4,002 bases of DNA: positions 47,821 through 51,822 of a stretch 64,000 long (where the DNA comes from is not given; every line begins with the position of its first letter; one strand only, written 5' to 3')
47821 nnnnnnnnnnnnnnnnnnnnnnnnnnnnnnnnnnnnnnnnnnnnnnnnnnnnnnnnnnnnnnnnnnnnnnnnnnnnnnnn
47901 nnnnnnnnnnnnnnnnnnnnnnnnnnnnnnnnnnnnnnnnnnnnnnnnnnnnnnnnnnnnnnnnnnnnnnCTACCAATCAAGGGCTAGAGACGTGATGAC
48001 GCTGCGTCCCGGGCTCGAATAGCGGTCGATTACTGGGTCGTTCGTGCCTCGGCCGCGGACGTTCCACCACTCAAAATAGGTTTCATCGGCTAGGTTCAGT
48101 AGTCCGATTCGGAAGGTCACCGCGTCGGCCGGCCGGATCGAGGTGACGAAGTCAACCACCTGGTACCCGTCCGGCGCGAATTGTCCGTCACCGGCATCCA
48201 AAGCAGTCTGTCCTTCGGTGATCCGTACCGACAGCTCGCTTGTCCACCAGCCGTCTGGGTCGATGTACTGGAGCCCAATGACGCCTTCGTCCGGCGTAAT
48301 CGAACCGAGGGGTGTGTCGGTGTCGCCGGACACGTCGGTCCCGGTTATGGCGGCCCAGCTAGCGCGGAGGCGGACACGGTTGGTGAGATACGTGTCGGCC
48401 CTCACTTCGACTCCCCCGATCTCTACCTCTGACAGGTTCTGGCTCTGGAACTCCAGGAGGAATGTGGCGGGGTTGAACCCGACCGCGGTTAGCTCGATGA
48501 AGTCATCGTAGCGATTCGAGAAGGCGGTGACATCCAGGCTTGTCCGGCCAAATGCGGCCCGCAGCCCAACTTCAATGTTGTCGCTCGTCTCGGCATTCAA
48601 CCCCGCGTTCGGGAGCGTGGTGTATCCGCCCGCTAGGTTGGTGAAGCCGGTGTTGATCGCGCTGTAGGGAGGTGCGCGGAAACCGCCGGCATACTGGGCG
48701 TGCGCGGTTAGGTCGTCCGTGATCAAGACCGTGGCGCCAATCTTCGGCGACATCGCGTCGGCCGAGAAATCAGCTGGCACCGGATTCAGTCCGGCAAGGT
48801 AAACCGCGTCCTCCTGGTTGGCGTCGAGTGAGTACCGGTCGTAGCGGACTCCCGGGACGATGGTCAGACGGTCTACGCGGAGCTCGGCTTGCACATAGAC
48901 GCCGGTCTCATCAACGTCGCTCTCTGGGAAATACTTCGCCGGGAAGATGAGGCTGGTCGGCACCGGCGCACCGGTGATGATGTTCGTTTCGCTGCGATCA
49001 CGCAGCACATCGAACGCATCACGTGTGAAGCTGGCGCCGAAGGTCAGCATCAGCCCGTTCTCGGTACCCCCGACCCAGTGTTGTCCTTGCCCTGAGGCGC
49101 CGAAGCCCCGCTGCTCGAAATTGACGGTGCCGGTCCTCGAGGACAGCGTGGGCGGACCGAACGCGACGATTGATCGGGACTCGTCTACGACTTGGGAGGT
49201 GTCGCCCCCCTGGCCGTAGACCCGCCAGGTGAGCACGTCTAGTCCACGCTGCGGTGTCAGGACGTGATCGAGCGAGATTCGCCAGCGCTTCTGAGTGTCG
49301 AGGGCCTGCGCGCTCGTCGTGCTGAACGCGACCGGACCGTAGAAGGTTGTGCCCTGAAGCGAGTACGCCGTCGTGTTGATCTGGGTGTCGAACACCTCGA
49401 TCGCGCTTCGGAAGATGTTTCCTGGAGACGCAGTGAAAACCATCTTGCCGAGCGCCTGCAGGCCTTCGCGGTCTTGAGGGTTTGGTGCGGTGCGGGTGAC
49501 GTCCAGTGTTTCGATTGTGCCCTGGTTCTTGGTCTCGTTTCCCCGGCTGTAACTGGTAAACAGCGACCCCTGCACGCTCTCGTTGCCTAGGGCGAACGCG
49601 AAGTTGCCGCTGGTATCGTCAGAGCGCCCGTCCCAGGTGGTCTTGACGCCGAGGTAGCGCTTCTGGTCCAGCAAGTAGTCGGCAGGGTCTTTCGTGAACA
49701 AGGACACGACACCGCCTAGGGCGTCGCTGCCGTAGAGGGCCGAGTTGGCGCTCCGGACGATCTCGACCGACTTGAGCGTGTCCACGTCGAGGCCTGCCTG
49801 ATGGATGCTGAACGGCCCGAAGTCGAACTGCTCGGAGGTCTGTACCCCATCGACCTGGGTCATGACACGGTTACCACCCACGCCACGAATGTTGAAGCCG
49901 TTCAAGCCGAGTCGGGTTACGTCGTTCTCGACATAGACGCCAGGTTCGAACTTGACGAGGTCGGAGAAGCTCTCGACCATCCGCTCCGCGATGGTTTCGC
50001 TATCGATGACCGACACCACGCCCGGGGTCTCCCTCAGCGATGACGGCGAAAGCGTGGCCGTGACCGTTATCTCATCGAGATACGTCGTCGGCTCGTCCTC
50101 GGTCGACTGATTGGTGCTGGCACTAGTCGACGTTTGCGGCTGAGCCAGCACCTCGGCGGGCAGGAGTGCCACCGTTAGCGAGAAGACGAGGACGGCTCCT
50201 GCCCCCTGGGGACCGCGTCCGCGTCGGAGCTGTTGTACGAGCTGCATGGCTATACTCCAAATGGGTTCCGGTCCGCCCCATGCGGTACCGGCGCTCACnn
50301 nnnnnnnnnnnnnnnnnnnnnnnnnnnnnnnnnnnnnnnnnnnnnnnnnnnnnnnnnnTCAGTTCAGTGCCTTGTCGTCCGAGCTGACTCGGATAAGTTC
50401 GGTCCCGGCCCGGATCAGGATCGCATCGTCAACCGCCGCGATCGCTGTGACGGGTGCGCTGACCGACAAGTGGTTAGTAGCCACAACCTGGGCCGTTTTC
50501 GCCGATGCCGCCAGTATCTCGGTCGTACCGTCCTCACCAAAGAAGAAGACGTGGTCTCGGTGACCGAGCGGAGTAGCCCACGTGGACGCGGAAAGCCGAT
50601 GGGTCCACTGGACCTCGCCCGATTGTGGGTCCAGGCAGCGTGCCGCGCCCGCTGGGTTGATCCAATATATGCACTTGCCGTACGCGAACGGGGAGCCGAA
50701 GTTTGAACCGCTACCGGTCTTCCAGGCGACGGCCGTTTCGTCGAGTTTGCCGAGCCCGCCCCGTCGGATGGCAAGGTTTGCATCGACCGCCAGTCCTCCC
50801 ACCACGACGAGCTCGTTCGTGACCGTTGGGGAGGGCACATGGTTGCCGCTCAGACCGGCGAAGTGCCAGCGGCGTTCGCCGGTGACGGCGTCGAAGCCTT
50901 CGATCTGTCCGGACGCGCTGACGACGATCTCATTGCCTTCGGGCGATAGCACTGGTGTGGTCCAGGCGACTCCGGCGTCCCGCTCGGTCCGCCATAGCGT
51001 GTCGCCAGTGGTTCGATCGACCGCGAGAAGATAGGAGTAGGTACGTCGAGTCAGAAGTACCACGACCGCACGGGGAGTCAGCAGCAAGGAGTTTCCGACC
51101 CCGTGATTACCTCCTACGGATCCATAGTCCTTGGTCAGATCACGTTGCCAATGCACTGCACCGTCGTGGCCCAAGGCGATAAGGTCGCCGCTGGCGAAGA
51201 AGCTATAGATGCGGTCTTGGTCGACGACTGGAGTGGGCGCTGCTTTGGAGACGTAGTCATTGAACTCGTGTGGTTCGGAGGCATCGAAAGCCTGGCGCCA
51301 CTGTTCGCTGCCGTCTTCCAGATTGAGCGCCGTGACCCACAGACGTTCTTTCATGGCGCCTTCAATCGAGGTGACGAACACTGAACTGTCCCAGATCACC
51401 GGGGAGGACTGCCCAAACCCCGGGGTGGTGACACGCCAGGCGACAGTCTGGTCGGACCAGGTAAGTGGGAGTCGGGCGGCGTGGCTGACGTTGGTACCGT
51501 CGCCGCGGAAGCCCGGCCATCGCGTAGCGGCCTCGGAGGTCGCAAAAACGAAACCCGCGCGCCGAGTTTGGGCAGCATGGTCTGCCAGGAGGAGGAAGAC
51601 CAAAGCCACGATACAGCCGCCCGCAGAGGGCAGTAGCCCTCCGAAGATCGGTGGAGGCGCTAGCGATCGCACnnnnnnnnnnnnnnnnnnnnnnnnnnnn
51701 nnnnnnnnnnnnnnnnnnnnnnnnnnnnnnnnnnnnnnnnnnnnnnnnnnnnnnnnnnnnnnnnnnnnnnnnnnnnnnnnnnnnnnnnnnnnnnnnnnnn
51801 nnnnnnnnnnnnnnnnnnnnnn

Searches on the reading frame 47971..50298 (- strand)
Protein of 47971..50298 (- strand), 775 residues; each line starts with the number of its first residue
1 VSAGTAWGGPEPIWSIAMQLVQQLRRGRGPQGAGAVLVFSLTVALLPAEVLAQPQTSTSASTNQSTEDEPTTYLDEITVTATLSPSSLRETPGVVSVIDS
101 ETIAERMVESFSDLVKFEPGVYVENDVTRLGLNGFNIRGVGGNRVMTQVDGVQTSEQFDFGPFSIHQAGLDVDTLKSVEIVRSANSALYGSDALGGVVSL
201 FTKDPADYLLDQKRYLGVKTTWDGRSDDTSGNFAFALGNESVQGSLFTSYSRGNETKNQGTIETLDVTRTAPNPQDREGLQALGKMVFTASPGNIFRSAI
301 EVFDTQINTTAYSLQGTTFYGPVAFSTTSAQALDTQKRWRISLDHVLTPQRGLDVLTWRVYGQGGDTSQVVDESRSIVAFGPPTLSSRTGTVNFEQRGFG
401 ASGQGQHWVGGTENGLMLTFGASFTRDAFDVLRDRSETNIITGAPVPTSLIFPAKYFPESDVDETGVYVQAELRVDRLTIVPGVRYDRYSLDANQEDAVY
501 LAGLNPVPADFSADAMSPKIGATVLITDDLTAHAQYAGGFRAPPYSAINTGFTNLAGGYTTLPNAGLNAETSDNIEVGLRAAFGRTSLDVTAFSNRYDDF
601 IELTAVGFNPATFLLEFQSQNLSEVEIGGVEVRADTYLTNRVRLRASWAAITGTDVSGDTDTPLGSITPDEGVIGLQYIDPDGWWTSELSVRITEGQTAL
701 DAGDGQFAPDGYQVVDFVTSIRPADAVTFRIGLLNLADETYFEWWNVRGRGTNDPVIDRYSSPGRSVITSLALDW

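Call 8: search_protein_families(library=pfam, proteins=[window:47971-50298:-], max_evalue=0.01)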
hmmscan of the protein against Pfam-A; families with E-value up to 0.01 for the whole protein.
window:47971-50298:- (775 aa): 2 families
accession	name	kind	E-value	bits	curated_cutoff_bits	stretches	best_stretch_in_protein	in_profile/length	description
PF00593.30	TonB_dep_Rec_b-barrel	-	1.7e-45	157.1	27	1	308-736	33-436/436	TonB dependent receptor-like, beta-barrel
PF07715.20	Plug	-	2.4e-22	79.9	23.9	1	88-197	2-107/107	TonB-dependent Receptor Plug Domain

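Call 29: search_protein_families(library=ncbifam, proteins=[window:47971-50298:-], max_evalue=0.001)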
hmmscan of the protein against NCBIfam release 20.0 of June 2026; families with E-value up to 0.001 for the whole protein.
window:47971-50298:- (775 aa): 28 families (the best 25 are shown)
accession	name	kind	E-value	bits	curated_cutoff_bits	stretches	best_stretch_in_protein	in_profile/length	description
TIGR01786.1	TonB-hemlactrns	subfamily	7.2e-100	335.4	323.75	1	75-772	1-716/719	TonB-dependent hemoglobin/transferrin/lactoferrin family receptor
TIGR01785.1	TonB-hemin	subfamily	9.5e-96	321.7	316.85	1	74-773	1-675/677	TonB-dependent heme/hemoglobin receptor family protein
TIGR01776.1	TonB-tbp-lbp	subfamily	4.9e-43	147.2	468.8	2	50-264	26-251/946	lactoferrin/transferrin family TonB-dependent receptor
TIGR01783.1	TonB-siderophor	subfamily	9.1e-36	123.7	223.5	2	465-773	364-647/649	TonB-dependent siderophore receptor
TIGR01779.1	TonB-B12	equivalog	8.1e-27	94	599.7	2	61-216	18-164/614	TonB-dependent vitamin B12 receptor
NF010010.0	PRK13483.1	equivalog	1.2e-26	92.9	927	2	53-207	12-167/660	ligand-gated channel protein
NF007478.2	PRK10064.1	equivalog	1.5e-22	79.6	745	2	75-204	31-159/663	catecholate siderophore receptor CirA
NF010011.0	PRK13484.1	equivalog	2.3e-20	72.5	1197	2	73-207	29-163/682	IreA family TonB-dependent siderophore receptor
NF052649.1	TonRcptRhtA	equivalog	1.2e-19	70.1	1100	1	43-750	11-715/744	TonB-dependent siderophore receptor RhtA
NF010048.1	PRK13524.1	subfamily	3.3e-18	65.5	493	2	48-207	13-180/744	FepA family TonB-dependent siderophore receptor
NF007926.1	PRK10641.1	equivalog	4e-15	55.4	836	1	69-204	22-155/617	TonB-dependent vitamin B12 receptor BtuB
NF010051.0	PRK13528.1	subfamily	5.2e-15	54.7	583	1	55-281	19-247/727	FepA family TonB-dependent siderophore receptor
NF050067.1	TonBEntbctnRecCfrA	equivalog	1.9e-14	53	1200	1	64-205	16-160/698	TonB-dependent ferric enterobactin receptor CfrA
TIGR01778.1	TonB-copper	equivalog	1.4e-13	50.5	472.45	1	456-771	313-633/637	TonB-dependent copper receptor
NF049947.1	TonB_dep_PCPU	exception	8.1e-13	47.4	800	1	55-204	17-165/685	TonB-dependent receptor, PCPU motif-type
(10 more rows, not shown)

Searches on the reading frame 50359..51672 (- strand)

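Call 8: search_protein_families(library=pfam, proteins=[window:50359-51672:-], max_evalue=0.01)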
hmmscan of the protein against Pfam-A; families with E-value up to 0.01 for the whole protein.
window:50359-51672:- (437 aa): 4 families
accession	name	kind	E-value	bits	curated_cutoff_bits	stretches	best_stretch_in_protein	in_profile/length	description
PF13360.13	PQQ_2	-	1.9e-23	83.8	27.6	3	73-185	51-152/233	Outer membrane protein assembly factor BamB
PF13570.13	Beta-prop_ACSF4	-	6.4e-12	45.9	133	1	214-408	30-221/329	Beta-alanine-activating enzyme, beta-propeller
PF01011.28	PQQ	-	5.4e-09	35.7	26.7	1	251-277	186-212/595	Glucose/ethanol/alcohol dehydrogenase, beta-propeller domain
PF23727.1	Beta-prop_FAM234A_B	-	0.00058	18.9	26.4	0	168-243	59-132/467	FAM234A/B beta-propeller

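Call 29: search_protein_families(library=ncbifam, proteins=[window:50359-51672:-], max_evalue=0.001)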
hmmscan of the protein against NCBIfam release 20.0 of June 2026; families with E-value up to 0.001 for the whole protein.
window:50359-51672:- (437 aa): 6 families
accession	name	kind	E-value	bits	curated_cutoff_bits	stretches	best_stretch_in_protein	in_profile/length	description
TIGR03300.1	assembly_YfgL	equivalog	5.1e-17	61.6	285.2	1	146-418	59-323/377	outer membrane protein assembly factor BamB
NF008351.0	PRK11138.1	equivalog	2.1e-14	52.8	423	1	138-364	57-288/394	outer membrane protein assembly factor BamB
TIGR03075.1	PQQ_enz_alc_DH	subfamily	4.4e-10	38.8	480.05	0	214-281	445-511/530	PQQ-dependent dehydrogenase, methanol/ethanol family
TIGR04528.1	acido_non_PQQ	subfamily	2.4e-08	33.2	650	0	212-273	400-461/493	acido-empty-quinoprotein group A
NF041516.1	PA2928_fam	subfamily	4.3e-06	26.3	70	0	211-278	67-134/376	PA2928 family protein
TIGR03074.1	PQQ_membr_DH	subfamily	0.00011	20.2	832.65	0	250-272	350-372/783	membrane-bound PQQ-dependent dehydrogenase, glucose/quinate/shikimate family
